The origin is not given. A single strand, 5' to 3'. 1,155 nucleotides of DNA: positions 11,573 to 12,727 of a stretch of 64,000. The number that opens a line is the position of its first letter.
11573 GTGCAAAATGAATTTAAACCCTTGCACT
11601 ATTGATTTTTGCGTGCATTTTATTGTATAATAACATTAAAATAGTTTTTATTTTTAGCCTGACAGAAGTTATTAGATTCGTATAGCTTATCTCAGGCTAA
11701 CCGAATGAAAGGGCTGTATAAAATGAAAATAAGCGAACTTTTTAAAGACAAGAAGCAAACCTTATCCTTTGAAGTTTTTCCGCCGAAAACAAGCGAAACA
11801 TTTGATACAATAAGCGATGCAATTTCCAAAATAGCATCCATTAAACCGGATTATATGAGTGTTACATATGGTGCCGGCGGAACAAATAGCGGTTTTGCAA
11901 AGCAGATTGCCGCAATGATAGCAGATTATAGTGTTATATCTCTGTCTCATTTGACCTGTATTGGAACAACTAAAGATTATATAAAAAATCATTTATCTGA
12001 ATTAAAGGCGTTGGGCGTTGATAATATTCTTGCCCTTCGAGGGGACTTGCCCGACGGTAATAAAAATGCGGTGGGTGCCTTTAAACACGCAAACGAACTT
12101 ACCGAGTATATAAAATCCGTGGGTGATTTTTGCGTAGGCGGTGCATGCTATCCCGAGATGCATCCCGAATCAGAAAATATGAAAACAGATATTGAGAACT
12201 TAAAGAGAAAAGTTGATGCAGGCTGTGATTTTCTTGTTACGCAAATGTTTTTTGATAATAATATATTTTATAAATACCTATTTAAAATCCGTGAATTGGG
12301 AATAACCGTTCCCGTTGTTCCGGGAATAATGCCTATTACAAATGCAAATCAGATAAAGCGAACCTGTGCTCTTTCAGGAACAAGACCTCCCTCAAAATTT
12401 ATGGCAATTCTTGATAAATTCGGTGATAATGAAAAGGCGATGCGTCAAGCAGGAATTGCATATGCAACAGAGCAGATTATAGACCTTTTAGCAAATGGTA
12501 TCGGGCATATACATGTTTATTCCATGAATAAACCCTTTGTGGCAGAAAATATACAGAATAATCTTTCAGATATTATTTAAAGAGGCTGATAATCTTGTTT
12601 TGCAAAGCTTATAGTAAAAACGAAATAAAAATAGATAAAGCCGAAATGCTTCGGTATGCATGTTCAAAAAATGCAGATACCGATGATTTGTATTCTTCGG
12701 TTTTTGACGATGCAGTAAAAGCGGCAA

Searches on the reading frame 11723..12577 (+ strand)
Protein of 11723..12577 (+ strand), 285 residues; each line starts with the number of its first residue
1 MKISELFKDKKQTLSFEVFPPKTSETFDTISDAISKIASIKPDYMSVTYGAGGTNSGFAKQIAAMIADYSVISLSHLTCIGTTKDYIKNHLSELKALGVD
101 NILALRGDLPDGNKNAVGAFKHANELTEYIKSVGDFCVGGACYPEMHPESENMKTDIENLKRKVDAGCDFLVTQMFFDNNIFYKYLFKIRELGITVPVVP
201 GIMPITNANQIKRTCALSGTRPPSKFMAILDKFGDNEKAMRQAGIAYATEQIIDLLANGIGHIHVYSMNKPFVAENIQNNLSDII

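Call 58: find_homologous_proteins(query=window:11723-12577:+, max_evalue=1e-60)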
Query window:11723-12577:+ (285 aa): 7999 proteins with E <= 1e-60 among 8000 candidates; the best 120 are listed.
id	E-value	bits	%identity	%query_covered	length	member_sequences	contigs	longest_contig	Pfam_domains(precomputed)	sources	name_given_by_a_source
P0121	8.3e-173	591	92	100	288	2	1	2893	PF02219.24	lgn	-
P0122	1.2e-165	568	87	100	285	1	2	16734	PF02219.24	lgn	-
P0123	8.2e-146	503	79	100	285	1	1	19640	PF02219.24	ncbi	-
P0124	1.7e-143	495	76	100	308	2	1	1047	PF02219.24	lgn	-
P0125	6.1e-143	493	76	100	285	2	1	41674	PF02219.24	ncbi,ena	-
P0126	2.2e-138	479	75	100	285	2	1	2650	PF02219.24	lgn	-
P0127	8.2e-118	411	64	100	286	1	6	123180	PF02219.24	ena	-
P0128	2.2e-117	410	64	100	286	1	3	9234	PF02219.24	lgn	-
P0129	2.2e-117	410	64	100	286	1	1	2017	PF02219.24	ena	-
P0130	2.7e-117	409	64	100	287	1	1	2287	PF02219.24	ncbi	-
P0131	9.6e-117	408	64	100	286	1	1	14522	PF02219.24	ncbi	-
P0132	2.6e-116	406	65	100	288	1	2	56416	PF02219.24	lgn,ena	-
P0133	1.1e-115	404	63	100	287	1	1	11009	PF02219.24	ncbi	-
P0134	3.7e-115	402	63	100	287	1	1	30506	PF02219.24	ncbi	-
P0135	4.8e-115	402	62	100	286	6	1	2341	PF02219.24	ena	-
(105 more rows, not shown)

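Call 59: find_encoding_contigs(protein=P0121, flank=10000, max_places=10)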
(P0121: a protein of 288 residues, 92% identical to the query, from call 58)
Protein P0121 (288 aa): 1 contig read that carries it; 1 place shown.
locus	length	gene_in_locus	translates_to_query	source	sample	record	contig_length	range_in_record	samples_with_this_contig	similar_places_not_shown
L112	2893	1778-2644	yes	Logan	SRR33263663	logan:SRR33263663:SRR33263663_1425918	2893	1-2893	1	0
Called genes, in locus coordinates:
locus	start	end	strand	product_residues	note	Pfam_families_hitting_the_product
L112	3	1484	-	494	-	?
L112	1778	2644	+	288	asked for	PF02219:MTHFR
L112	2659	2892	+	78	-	?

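Call 60: find_encoding_contigs(protein=P0122, flank=10000, max_places=10)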
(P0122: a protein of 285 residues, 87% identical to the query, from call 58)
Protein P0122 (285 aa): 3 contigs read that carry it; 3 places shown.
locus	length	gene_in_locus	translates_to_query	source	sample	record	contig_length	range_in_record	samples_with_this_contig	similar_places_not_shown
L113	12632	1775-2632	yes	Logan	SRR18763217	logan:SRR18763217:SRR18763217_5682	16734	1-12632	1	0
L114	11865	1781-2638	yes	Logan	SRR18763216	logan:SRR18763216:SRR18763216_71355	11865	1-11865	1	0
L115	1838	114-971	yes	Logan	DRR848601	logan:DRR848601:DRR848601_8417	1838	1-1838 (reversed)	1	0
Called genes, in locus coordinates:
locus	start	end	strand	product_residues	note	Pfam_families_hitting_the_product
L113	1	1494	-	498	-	?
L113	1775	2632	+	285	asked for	PF02219:MTHFR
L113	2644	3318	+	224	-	PF02965:Met_synt_B12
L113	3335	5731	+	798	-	PF02574:S-methyl_trans, PF00809:Pterin_bind, PF02607:B12-binding_2, PF02310:B12-binding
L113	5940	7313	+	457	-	PF02254:TrkA_N, PF03435:Sacchrp_dh_NADP (faint), PF03807:F420_oxidored (faint), PF13241:NAD_binding_7 (faint), PF02080:TrkA_C, PF02254:TrkA_N, PF02080:TrkA_C (weak)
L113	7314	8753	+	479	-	PF02386:TrkH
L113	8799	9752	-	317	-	PF01408:GFO_IDH_MocA, PF02894:GFO_IDH_MocA_C, PF22725:GFO_IDH_MocA_C3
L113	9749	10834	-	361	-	PF01408:GFO_IDH_MocA, PF03447:NAD_binding_3 (weak), PF22725:GFO_IDH_MocA_C3, PF02894:GFO_IDH_MocA_C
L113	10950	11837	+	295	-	PF02311:AraC_binding, PF07883:Cupin_2, PF00165:HTH_AraC, PF12833:HTH_18, PF00165:HTH_AraC (weak)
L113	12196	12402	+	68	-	-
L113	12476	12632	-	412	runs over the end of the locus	PF01408:GFO_IDH_MocA, PF22725:GFO_IDH_MocA_C3 (weak), PF21252:Glyco_hydro_109_C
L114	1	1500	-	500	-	?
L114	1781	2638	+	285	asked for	PF02219:MTHFR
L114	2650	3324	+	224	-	PF02965:Met_synt_B12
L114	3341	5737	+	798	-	PF02574:S-methyl_trans, PF00809:Pterin_bind, PF02607:B12-binding_2, PF02310:B12-binding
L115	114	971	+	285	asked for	PF02219:MTHFR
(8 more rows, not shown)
